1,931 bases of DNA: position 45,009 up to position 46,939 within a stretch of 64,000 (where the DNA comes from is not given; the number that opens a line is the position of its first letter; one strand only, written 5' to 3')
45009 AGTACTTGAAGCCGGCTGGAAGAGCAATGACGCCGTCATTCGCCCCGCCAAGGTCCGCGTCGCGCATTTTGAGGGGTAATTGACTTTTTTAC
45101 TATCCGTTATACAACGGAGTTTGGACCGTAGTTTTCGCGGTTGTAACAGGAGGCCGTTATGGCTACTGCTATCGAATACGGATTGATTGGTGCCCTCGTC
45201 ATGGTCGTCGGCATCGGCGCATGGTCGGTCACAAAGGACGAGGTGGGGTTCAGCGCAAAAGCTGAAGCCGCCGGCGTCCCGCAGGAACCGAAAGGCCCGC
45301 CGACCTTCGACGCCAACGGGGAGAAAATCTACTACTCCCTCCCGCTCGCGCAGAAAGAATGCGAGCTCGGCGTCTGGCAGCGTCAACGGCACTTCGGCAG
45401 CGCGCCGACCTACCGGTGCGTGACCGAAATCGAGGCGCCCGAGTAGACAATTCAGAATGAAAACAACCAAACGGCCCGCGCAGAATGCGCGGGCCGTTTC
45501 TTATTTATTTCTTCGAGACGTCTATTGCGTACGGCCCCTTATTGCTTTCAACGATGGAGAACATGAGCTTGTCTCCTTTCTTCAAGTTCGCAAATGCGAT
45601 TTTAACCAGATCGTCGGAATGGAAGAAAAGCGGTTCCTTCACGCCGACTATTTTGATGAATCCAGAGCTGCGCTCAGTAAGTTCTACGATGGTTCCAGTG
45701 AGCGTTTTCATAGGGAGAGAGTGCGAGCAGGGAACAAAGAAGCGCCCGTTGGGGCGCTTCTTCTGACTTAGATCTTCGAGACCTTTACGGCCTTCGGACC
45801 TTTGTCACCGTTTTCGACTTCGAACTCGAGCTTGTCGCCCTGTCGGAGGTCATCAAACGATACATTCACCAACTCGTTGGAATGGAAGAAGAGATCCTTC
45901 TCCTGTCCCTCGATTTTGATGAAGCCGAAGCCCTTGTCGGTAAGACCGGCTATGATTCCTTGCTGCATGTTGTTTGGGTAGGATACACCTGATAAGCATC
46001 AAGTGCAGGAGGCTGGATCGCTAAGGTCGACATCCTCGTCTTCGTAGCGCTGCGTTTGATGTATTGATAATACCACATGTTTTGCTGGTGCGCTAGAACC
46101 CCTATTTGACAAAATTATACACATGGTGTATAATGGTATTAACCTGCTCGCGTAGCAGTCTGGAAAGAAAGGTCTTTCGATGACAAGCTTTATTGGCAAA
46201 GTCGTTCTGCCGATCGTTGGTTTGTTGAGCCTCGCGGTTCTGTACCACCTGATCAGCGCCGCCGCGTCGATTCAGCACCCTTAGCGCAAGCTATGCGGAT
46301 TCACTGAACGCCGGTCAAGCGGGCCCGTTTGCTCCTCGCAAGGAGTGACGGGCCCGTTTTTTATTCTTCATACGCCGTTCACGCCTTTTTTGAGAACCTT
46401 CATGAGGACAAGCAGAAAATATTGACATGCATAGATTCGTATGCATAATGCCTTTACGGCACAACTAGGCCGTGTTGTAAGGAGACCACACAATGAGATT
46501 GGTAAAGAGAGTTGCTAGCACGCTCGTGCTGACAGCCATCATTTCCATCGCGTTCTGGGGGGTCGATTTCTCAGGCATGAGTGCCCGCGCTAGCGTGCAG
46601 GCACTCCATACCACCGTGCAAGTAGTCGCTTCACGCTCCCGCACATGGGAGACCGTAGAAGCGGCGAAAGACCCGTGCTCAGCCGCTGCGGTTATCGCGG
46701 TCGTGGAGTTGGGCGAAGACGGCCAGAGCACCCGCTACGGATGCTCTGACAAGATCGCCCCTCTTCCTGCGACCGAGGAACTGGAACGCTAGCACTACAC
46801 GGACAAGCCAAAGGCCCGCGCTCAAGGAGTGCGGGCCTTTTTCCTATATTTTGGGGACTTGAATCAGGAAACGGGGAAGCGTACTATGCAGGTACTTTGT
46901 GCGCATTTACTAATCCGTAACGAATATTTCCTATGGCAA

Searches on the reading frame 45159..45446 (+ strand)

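Call 43: search_protein_families(library=pfam, proteins=[window:45159-45446:+], max_evalue=0.01)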
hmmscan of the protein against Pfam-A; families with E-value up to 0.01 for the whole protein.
window:45159-45446:+ (95 aa): 1 family
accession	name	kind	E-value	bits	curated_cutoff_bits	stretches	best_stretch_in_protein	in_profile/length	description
PF04964.19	Flp_Fap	-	0.00011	22.4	32.2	1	2-22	8-28/46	Flp/Fap pilin component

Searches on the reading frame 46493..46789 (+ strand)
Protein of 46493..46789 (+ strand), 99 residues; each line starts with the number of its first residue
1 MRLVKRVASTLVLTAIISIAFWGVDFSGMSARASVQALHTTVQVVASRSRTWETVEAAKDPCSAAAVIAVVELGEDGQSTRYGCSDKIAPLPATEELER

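Call 10: search_protein_families(library=pfam, proteins=[window:46493-46789:+], max_evalue=1)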
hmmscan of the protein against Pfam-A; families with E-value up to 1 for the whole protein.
seq(99 aa): 0 families

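Call 44: search_protein_families(library=padloc, proteins=[window:46493-46789:+], max_evalue=1)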
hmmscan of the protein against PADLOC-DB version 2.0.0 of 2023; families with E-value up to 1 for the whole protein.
seq(99 aa): 0 families

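Call 45: search_protein_families(library=phrogs, proteins=[window:46493-46789:+], max_evalue=1)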
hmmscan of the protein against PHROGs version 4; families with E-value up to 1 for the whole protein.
seq(99 aa): 1 family
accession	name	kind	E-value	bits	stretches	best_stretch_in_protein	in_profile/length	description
phrog_37435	-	unknown function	0.17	13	0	58-80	35-57/78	-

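Call 46: search_protein_families(library=ncbifam, proteins=[window:46493-46789:+], max_evalue=1)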
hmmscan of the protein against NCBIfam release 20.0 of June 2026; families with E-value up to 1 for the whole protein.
seq(99 aa): 0 families

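Call 66: find_homologous_proteins(query=window:46493-46789:+, max_evalue=10)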
Query seq(99 aa) (99 aa): 1 proteins with E <= 10 among 16 candidates.
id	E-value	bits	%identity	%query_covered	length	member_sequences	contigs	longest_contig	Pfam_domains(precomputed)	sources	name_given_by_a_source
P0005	2.3e-55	202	100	100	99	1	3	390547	-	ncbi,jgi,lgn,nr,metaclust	ncbi:MAG: hypothetical protein ABA06_01755 [Parcubacteria bacterium C7867-001]|nr:MAG: hypothetical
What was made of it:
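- Closest known: The other promoter, small TM ORF, terminator cassettes in the same window. Same: The 99-aa product is also an orphan (call 66).
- The one at 46493 is also an orphan (call 66).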
